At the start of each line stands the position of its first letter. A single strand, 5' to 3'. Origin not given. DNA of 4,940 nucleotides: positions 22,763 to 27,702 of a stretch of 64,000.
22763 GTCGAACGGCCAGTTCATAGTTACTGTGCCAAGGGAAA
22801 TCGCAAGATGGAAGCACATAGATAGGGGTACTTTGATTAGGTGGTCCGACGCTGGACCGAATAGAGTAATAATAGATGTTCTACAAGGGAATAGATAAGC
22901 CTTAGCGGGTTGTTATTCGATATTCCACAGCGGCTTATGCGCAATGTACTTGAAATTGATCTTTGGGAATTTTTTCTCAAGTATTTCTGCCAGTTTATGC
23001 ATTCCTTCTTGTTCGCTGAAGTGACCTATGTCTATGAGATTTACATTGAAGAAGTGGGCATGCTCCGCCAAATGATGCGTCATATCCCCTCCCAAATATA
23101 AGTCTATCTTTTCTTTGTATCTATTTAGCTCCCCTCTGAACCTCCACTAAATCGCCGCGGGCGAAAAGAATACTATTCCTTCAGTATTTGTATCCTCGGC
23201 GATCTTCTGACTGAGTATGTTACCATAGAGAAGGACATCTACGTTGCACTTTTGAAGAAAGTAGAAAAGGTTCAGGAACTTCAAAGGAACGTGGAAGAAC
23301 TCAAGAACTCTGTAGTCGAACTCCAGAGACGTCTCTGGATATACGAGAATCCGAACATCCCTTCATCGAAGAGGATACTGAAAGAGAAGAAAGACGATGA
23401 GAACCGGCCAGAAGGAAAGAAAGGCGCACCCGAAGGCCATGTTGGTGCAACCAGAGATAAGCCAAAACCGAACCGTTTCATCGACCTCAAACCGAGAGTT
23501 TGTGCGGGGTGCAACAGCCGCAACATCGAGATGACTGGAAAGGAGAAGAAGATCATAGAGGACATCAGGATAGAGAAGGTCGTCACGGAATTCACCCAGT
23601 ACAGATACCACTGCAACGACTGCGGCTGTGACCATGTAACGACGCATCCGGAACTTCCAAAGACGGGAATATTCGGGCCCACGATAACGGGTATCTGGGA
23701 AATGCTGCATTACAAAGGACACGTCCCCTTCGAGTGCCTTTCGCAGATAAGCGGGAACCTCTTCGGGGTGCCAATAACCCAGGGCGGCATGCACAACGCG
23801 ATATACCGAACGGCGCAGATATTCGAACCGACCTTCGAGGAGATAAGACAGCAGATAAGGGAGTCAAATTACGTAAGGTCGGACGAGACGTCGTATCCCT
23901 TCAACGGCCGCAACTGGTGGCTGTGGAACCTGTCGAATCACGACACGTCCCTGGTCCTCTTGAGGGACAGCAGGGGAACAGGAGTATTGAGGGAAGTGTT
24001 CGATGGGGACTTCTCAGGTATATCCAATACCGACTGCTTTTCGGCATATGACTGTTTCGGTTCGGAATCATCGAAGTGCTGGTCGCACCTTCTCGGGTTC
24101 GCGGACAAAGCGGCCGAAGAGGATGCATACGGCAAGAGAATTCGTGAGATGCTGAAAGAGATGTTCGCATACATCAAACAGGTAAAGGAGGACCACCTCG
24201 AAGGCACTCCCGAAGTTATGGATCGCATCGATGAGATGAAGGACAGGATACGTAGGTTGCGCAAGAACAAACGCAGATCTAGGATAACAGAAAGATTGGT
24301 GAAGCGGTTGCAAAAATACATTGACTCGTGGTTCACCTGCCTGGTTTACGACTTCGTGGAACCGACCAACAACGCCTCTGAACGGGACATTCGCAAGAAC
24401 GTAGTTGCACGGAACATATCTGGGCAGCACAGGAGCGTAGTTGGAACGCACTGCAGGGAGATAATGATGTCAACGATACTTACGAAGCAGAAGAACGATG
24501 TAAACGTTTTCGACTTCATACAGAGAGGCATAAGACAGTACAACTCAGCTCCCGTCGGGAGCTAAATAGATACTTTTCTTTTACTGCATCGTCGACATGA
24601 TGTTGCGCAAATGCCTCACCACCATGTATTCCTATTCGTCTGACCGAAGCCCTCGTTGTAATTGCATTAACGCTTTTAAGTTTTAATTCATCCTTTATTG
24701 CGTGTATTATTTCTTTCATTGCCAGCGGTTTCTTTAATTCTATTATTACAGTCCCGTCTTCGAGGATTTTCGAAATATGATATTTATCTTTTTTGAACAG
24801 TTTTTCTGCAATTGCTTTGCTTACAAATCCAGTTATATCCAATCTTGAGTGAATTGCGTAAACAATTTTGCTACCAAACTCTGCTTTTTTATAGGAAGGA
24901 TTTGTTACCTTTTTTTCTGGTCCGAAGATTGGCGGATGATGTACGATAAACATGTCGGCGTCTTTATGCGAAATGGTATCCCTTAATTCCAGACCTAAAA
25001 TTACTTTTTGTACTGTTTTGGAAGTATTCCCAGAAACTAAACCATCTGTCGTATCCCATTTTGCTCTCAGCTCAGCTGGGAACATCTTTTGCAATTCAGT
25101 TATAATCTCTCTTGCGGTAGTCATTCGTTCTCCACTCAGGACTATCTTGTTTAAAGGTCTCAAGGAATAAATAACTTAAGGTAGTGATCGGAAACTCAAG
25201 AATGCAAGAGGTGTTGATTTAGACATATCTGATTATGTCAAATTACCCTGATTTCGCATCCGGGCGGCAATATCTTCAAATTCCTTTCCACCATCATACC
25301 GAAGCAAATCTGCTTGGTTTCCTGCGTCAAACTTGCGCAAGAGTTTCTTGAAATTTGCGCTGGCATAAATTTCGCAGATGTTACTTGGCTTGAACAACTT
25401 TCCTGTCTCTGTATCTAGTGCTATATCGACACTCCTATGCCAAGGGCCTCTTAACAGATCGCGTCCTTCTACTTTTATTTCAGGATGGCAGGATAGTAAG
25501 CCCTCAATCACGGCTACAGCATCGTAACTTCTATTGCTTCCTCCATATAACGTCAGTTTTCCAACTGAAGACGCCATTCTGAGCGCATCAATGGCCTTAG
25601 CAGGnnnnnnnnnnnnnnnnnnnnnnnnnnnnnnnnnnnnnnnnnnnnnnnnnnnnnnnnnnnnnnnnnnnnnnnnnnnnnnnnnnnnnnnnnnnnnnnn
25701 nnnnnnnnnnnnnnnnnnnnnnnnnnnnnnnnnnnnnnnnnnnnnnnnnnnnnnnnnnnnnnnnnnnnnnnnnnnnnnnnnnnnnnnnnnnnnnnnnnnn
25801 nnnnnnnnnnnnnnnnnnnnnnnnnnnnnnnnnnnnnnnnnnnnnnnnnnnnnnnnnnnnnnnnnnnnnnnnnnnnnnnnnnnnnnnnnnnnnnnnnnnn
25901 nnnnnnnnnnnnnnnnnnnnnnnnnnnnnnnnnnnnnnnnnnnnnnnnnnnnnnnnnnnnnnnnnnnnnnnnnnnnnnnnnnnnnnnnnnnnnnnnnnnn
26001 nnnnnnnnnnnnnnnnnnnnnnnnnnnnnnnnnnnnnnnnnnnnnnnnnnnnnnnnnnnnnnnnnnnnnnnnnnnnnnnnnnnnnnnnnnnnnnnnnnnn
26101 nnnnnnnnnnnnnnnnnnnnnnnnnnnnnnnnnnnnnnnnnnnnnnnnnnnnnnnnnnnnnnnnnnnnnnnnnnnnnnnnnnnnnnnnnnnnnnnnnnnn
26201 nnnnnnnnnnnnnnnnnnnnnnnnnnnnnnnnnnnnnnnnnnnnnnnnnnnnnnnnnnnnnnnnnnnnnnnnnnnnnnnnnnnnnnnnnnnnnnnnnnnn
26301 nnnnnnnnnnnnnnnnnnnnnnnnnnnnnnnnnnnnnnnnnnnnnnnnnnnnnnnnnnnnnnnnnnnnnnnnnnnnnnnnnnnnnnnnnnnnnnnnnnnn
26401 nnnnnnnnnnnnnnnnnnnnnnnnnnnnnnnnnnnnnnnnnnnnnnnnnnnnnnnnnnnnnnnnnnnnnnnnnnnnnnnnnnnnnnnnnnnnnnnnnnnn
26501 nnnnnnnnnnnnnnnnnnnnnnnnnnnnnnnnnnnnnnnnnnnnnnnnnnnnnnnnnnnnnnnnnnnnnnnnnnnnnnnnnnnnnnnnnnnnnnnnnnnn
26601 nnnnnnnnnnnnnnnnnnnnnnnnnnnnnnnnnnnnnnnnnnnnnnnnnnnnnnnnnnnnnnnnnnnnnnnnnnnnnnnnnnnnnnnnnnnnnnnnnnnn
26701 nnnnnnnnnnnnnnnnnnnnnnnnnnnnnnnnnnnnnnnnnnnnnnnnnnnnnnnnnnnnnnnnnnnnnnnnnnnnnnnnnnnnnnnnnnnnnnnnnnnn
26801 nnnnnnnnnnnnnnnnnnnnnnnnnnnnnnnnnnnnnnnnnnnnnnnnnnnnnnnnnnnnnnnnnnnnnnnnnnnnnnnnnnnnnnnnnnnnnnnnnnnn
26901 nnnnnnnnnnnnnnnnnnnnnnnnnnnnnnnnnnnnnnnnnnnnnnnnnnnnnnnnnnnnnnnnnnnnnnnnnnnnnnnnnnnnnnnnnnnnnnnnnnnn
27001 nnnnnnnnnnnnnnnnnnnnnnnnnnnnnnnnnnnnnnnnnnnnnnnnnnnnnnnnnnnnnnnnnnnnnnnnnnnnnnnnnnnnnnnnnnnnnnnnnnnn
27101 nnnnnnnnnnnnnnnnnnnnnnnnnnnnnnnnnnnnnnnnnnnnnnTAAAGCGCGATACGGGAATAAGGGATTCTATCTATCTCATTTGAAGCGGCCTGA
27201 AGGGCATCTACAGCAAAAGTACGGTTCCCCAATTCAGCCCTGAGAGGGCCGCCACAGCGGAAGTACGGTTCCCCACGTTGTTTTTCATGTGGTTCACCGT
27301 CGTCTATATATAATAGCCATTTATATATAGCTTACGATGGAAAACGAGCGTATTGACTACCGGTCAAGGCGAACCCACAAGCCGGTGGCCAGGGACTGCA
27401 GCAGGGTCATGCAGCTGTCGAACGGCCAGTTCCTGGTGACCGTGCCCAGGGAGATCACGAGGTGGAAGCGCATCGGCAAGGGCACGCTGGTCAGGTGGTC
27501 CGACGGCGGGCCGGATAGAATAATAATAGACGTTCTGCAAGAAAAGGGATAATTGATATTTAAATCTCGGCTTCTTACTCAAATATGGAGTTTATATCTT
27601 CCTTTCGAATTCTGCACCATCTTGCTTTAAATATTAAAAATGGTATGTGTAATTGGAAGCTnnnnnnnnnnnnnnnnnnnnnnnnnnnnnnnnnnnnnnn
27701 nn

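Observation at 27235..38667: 11.4-kb integrative element at tRNA-Thr(UGU) bounded by a 14-bp direct repeat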

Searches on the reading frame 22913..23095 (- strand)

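Call 102: search_protein_families(library=pfam, proteins=[window:22913-23095:-], max_evalue=0.01)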
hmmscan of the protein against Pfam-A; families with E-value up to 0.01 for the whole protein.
window:22913-23095:- (60 aa): 2 families
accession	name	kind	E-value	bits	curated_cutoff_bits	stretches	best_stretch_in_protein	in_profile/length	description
PF01784.24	DUF34_NIF3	-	1.4e-08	35.1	23.4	1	3-50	198-247/256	Duf34/NIF3 (NGG1p interacting factor 3)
PF21796.3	Cac1_C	-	0.0051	17.3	24.3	1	28-49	11-32/55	Chromatin assembly factor 1 subunit Cac1, C-terminal domain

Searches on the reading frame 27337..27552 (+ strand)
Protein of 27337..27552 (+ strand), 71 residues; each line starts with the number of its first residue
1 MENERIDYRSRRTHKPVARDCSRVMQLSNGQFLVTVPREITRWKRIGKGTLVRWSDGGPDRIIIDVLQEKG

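Call 12: search_protein_families(library=pfam, proteins=[window:27337-27552:+], max_evalue=0.01)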
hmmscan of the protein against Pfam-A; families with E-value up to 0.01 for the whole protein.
window:27337-27552:+ (71 aa): 0 families

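Call 49: search_protein_families(library=phrogs, proteins=[window:27337-27552:+], max_evalue=0.01)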
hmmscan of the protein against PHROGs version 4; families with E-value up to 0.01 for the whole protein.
window:27337-27552:+ (71 aa): 0 families

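Call 77: search_protein_families(library=pfam, proteins=[window:27337-27552:+], max_evalue=5)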
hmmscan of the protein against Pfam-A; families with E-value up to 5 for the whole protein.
window:27337-27552:+ (71 aa): 0 families

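Call 89: search_dna_similar(query=window:27337-27552:+, collection=phages, mode=protein, max_rows=10, max_evalue=0.01)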
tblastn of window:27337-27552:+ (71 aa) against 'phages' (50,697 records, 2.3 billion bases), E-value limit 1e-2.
No match.
